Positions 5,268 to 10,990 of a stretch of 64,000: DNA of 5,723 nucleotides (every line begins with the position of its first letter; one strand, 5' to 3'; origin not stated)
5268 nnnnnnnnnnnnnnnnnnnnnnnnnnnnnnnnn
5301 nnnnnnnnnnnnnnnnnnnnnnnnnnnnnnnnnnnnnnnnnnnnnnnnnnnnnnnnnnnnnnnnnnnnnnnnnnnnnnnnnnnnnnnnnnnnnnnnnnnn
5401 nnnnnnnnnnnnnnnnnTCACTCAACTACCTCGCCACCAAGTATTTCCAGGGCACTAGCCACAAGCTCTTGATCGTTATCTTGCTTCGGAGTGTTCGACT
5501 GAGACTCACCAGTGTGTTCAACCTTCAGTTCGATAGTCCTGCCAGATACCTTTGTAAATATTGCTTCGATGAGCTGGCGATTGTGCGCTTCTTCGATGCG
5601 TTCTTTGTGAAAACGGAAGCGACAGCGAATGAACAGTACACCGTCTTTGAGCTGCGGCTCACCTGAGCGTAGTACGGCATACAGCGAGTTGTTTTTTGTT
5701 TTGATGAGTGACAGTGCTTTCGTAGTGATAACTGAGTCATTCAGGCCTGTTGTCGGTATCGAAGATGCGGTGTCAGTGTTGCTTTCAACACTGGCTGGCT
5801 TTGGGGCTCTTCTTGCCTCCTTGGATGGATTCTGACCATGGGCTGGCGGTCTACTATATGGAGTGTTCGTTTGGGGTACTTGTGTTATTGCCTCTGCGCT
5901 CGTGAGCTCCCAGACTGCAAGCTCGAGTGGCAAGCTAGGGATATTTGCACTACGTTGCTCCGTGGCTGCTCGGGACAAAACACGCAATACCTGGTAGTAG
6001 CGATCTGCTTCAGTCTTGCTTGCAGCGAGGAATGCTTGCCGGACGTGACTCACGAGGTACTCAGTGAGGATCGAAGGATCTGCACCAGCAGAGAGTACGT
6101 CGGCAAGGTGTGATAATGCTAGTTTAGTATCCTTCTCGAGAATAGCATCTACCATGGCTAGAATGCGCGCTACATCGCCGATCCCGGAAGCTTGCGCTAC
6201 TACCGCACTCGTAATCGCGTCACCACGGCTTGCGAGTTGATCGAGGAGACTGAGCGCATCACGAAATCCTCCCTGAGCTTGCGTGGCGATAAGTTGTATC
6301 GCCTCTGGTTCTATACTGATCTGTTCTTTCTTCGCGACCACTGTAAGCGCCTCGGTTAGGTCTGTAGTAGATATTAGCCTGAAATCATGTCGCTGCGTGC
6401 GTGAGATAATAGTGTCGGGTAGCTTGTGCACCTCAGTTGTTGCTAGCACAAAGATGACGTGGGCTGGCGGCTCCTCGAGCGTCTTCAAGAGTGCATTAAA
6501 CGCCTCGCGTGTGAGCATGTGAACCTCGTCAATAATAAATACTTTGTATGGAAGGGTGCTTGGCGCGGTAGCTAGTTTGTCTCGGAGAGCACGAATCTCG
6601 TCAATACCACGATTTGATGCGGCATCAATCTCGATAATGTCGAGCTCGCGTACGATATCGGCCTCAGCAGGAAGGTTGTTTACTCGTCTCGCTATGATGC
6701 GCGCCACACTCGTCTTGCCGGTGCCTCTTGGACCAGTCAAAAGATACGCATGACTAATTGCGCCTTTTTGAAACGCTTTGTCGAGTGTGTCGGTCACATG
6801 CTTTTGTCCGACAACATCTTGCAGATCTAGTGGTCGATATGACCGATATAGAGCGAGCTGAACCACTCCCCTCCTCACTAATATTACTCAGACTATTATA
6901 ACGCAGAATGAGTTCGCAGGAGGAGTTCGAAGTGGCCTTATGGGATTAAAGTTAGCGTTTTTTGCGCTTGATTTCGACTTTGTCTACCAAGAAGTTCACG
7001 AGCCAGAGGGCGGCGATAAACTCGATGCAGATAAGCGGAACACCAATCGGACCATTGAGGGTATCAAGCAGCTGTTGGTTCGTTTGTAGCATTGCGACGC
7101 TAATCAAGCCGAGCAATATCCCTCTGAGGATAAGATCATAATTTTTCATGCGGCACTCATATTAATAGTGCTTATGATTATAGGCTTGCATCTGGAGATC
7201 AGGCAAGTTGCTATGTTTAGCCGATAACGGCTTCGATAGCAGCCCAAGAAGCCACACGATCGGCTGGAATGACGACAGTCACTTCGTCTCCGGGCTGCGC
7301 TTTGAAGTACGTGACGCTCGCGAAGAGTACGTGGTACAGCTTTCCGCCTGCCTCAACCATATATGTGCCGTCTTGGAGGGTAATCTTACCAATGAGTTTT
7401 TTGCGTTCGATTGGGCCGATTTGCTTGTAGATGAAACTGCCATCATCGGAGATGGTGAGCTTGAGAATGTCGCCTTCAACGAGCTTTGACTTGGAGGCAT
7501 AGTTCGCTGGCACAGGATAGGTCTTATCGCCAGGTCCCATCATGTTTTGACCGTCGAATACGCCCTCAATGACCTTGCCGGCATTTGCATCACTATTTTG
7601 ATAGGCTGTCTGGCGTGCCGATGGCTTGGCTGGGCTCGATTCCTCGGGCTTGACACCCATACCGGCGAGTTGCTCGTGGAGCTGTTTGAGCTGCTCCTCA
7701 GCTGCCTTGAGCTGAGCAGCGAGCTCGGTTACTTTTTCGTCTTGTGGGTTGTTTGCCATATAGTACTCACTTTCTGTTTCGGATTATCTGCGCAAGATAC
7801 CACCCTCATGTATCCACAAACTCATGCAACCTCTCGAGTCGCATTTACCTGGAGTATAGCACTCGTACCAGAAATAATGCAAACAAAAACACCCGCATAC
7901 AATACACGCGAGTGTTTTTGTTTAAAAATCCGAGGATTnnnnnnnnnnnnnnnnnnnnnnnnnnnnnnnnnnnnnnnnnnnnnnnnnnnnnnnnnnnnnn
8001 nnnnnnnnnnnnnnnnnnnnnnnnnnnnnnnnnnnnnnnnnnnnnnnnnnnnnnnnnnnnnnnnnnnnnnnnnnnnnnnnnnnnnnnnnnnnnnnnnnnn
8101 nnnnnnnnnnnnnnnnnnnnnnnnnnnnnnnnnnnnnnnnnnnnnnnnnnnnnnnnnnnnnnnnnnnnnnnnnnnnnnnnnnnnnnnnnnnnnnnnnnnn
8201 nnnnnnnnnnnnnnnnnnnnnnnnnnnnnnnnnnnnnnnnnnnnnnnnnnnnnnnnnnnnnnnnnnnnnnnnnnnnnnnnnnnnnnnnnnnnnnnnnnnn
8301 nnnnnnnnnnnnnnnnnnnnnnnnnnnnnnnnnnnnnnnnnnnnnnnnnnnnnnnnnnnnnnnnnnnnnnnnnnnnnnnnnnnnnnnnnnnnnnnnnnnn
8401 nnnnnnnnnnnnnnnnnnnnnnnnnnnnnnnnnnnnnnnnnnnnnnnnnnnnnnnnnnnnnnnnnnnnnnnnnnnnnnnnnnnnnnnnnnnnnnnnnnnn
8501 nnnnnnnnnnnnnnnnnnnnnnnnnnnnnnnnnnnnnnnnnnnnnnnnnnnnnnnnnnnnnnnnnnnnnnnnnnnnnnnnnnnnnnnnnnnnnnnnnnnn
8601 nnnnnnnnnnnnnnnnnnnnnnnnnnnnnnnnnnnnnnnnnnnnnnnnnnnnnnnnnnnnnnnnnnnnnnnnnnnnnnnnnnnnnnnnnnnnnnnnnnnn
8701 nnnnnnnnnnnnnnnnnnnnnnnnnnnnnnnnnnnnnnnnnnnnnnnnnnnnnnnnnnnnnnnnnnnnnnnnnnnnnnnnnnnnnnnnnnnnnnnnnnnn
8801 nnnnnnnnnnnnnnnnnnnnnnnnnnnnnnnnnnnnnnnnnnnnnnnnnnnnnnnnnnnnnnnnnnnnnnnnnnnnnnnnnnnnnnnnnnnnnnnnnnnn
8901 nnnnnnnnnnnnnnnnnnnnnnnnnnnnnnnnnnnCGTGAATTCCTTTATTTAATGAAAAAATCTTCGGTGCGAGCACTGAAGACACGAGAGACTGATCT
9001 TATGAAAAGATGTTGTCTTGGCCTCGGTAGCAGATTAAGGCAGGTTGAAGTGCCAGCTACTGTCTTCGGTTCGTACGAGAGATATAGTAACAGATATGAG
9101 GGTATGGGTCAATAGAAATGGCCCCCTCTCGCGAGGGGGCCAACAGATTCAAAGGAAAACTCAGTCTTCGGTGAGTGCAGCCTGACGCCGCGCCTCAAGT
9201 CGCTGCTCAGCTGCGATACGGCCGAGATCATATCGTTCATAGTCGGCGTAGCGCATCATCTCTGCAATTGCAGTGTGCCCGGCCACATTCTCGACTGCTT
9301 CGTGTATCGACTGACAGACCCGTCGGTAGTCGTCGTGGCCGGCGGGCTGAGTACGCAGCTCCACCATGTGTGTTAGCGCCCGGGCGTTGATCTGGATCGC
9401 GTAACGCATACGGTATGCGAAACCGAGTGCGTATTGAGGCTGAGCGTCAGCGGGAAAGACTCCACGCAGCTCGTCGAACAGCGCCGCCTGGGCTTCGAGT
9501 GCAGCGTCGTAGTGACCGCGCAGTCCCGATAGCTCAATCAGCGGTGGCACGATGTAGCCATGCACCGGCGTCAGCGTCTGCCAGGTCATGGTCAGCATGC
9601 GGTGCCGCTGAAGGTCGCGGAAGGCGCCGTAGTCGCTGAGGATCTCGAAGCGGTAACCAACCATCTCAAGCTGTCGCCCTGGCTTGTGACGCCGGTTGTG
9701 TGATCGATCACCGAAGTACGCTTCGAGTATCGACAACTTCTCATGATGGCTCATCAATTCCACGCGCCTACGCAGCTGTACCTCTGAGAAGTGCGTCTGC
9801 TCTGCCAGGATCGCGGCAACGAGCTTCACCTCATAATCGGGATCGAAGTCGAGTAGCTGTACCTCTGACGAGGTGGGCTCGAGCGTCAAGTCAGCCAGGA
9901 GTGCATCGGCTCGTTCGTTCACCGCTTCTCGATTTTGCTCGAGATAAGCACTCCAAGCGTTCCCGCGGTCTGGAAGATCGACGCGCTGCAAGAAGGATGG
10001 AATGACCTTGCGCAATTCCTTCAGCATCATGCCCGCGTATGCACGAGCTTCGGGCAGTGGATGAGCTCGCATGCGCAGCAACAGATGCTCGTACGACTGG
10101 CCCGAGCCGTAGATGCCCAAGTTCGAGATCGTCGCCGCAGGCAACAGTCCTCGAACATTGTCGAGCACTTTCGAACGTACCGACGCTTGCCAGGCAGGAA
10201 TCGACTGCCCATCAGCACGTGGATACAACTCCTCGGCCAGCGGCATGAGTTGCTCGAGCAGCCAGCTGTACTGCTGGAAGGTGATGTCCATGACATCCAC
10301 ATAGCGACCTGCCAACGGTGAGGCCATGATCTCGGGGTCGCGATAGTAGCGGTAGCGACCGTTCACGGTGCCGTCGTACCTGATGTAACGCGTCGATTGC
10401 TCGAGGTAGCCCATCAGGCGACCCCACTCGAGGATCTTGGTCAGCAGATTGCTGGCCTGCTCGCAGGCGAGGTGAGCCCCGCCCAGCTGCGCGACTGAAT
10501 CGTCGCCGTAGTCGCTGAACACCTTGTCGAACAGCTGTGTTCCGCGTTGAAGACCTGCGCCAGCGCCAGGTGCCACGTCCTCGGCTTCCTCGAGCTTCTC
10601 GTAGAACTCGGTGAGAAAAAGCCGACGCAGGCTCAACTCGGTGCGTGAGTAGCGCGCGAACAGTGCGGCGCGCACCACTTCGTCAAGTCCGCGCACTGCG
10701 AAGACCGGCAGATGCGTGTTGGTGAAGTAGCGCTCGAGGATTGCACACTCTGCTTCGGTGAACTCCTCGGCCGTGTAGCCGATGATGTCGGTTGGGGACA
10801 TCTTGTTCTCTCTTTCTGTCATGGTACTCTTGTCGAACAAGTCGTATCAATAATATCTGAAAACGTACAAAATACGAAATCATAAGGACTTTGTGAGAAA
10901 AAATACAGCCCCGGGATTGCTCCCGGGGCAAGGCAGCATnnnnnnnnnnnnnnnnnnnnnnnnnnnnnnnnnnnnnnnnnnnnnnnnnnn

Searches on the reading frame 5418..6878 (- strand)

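Call 36: search_protein_families(library=pfam, proteins=[window:5418-6878:-], max_evalue=0.0001)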
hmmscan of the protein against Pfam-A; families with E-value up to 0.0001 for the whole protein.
window:5418-6878:- (486 aa): 14 families
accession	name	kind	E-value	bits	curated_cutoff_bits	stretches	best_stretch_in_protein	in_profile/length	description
PF13177.12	DNA_pol3_delta2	-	3e-30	105.8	27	1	24-167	1-158/161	DNA polymerase III, delta subunit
PF00004.35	AAA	-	5.9e-16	59.6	21.2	1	45-164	1-126/131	ATPase family associated with various cellular activities (AAA)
PF22608.2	DNAX_ATPase_lid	-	9.8e-13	48.1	27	1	175-215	3-43/49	DNA polymerase III clamp loader subunit, ATPase lid domain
PF07728.20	AAA_5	-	7.8e-08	32.9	22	1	46-173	3-122/139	AAA domain (dynein-related subfamily)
PF13401.12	AAA_22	-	2.3e-07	31.6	27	1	45-147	8-124/130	AAA domain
PF05496.18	RuvB_N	-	2.4e-07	31.1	27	1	15-138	2-112/159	Holliday junction DNA helicase RuvB P-loop domain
PF20964.2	DnaX_C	-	1.1e-06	29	26.2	1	389-475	20-107/113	DNA polymerase III subunit tau, C-terminal domain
PF12169.13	DNA_pol3_gamma3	-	2.7e-06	27.7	24.4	1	223-307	2-85/143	DNA polymerase III subunits gamma and tau domain III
PF06068.19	TIP49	-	4.1e-06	26.7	23.8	0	113-147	277-310/347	TIP49 P-loop domain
PF13245.12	AAA_19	-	4.2e-06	27.4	25.1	0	107-144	87-123/134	AAA domain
PF05673.19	DUF815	-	1.5e-05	24.7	23.8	1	15-144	23-146/249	Protein of unknown function (DUF815)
PF13173.12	AAA_14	-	2.7e-05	24.6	27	1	44-143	4-94/129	AAA domain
PF13191.12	AAA_16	-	3.9e-05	24.7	32.6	0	23-67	3-49/167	AAA ATPase domain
PF13604.12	AAA_30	-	5.8e-05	23.3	27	0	44-144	20-122/191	AAA domain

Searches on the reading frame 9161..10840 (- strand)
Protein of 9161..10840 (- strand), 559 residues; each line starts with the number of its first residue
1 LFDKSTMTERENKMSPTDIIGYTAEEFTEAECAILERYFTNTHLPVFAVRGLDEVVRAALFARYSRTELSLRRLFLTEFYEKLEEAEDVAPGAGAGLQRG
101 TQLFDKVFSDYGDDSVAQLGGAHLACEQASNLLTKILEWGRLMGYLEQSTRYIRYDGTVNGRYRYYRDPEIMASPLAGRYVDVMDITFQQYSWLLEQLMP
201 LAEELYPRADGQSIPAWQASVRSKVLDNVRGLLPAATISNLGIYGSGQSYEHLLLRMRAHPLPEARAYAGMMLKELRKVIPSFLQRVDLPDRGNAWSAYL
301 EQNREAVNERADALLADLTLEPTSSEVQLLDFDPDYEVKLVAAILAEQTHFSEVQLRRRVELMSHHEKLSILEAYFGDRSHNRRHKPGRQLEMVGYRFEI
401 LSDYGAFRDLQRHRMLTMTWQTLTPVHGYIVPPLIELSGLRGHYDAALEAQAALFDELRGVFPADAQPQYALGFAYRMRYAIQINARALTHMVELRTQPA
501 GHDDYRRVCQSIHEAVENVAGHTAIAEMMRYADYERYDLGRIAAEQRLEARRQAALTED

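Call 36: search_protein_families(library=pfam, proteins=[window:9161-10840:-], max_evalue=0.0001)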
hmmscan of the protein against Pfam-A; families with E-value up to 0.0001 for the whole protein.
window:9161-10840:- (559 aa): 1 family
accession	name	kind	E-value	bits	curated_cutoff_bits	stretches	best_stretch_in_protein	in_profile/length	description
PF02511.20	Thy1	-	3.6e-33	115.4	24.8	2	95-282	39-191/191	Thymidylate synthase complementing protein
